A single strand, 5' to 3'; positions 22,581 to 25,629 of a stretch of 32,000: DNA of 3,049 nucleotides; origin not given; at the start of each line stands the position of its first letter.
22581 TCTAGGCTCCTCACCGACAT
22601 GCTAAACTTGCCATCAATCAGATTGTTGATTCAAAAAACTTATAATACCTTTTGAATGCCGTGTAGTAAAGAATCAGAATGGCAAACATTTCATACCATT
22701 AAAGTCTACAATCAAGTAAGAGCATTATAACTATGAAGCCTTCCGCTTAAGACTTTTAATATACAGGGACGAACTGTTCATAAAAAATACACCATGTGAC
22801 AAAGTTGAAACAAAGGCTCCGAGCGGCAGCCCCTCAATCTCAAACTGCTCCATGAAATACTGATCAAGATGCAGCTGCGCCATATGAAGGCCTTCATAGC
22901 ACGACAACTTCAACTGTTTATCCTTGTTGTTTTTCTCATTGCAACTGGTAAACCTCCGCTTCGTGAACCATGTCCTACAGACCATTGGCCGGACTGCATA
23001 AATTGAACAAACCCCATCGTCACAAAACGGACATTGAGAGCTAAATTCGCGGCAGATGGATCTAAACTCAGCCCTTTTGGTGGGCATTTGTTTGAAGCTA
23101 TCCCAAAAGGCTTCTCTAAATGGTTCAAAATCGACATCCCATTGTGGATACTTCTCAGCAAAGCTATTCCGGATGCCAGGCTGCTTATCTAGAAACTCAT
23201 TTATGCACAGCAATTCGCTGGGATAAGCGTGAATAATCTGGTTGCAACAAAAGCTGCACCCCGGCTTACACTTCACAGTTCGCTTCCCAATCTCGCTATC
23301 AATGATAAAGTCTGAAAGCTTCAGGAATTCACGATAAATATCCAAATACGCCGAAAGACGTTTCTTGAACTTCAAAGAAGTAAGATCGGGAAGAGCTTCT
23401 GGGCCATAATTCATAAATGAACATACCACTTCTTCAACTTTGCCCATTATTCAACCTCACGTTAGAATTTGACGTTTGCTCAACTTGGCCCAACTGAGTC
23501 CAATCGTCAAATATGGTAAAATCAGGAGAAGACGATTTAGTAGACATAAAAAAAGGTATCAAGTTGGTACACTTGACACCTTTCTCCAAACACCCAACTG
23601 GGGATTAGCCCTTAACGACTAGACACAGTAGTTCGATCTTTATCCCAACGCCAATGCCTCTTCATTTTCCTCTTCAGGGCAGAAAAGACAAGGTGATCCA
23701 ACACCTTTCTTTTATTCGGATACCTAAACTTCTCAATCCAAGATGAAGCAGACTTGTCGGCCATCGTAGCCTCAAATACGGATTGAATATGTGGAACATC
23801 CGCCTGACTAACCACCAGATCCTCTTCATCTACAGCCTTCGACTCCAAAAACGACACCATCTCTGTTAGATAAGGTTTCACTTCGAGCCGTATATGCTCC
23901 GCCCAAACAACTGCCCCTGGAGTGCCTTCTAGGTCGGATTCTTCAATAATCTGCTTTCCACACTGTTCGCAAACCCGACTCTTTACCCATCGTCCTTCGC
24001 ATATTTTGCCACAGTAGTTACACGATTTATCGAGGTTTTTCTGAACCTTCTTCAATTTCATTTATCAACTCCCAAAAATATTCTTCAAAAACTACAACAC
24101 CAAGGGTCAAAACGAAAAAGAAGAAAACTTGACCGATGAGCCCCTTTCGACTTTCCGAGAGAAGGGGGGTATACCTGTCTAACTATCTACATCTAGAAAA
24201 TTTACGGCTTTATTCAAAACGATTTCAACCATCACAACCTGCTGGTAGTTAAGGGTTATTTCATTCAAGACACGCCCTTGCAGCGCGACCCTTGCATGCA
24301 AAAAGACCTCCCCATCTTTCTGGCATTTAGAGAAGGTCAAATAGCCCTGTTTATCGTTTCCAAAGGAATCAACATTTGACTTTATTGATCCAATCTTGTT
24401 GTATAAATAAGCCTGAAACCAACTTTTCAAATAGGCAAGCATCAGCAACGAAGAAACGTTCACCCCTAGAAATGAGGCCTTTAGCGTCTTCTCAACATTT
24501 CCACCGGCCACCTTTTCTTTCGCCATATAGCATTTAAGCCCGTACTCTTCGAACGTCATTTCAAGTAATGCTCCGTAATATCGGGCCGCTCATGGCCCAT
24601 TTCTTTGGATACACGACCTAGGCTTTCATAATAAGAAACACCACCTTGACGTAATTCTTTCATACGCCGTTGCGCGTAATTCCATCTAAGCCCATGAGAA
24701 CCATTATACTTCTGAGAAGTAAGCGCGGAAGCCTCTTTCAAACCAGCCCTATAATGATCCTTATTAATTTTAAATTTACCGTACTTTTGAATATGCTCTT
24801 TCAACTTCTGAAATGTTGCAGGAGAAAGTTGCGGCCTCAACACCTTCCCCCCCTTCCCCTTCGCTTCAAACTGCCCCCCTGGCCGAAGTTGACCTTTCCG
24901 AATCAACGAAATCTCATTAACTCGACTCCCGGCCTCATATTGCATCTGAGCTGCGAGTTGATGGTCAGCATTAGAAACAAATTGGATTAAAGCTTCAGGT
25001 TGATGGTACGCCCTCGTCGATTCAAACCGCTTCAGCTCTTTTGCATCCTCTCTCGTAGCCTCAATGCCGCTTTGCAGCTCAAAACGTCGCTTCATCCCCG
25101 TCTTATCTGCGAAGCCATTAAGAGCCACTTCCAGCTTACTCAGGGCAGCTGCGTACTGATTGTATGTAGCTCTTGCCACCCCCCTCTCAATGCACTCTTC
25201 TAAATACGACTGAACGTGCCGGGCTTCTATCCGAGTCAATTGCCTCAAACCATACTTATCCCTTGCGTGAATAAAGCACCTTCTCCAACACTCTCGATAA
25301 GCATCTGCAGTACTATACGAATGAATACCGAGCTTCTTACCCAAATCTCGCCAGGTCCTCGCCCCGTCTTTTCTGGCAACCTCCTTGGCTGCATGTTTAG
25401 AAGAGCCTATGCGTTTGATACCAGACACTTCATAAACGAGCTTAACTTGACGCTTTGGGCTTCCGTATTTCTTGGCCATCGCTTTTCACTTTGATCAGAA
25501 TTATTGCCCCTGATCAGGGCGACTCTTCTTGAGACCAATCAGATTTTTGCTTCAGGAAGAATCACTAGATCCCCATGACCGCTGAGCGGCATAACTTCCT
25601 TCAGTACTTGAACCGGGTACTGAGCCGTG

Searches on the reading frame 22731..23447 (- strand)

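Call 4: search_protein_families(library=pfam, proteins=[window:22731-23447:-], max_evalue=0.1)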
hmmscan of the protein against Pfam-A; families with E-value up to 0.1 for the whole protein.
window:22731-23447:- (238 aa): 1 family
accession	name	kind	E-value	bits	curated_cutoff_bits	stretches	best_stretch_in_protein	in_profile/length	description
PF03692.20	CxxCxxCC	-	0.024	15.8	23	0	59-169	1-73/85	Putative zinc- or iron-chelating domain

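Call 5: search_protein_families(library=padloc, proteins=[window:22731-23447:-], max_evalue=0.1)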
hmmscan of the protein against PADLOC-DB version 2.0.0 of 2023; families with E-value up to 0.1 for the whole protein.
window:22731-23447:- (238 aa): 0 families

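Call 6: search_protein_families(library=ncbifam, proteins=[window:22731-23447:-], max_evalue=0.1)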
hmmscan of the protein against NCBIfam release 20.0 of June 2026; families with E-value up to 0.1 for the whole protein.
window:22731-23447:- (238 aa): 0 families

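Call 9: search_protein_families(library=phrogs, proteins=[window:22731-23447:-], max_evalue=0.1)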
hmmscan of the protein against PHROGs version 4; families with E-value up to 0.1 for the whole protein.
window:22731-23447:- (238 aa): 0 families

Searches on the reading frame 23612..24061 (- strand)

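Call 4: search_protein_families(library=pfam, proteins=[window:23612-24061:-], max_evalue=0.1)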
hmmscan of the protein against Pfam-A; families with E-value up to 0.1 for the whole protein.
window:23612-24061:- (149 aa): 0 families

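Call 5: search_protein_families(library=padloc, proteins=[window:23612-24061:-], max_evalue=0.1)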
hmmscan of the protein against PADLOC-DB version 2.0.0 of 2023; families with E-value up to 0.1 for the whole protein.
window:23612-24061:- (149 aa): 0 families

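Call 6: search_protein_families(library=ncbifam, proteins=[window:23612-24061:-], max_evalue=0.1)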
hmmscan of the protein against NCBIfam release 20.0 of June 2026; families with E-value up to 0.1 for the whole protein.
window:23612-24061:- (149 aa): 0 families

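Call 9: search_protein_families(library=phrogs, proteins=[window:23612-24061:-], max_evalue=0.1)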
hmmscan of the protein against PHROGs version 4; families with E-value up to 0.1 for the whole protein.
window:23612-24061:- (149 aa): 2 families
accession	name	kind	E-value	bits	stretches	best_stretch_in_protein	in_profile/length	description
phrog_4852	-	unknown function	0.0033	18.1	1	4-51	6-51/194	-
phrog_16123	-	unknown function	0.069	13.4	1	43-111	66-134/368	-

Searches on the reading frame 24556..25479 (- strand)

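Call 4: search_protein_families(library=pfam, proteins=[window:24556-25479:-], max_evalue=0.1)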
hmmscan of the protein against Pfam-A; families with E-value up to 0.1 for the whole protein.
window:24556-25479:- (307 aa): 2 families
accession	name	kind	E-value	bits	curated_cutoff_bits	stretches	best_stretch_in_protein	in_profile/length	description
PF02899.23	Phage_int_SAM_1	-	1.1e-05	26.1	22.3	1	53-116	14-75/83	Phage integrase, N-terminal SAM-like domain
PF00589.27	Phage_integrase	-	0.066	13.4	27.1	0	160-236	7-89/172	Phage integrase family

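Call 5: search_protein_families(library=padloc, proteins=[window:24556-25479:-], max_evalue=0.1)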
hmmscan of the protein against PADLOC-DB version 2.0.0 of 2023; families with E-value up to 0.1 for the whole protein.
window:24556-25479:- (307 aa): 0 families

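Call 6: search_protein_families(library=ncbifam, proteins=[window:24556-25479:-], max_evalue=0.1)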
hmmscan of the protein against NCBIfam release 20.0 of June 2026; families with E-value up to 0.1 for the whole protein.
window:24556-25479:- (307 aa): 1 family
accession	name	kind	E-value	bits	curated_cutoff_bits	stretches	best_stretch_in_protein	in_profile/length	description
TIGR02224.1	recomb_XerC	equivalog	0.00052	19.5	335.15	1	53-232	13-190/295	tyrosine recombinase XerC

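Call 9: search_protein_families(library=phrogs, proteins=[window:24556-25479:-], max_evalue=0.1)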
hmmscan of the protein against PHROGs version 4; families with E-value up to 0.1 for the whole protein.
window:24556-25479:- (307 aa): 1 family
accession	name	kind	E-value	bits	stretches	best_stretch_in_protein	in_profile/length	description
phrog_1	-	integration and excision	3.5e-09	37.5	1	28-306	145-433/611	integrase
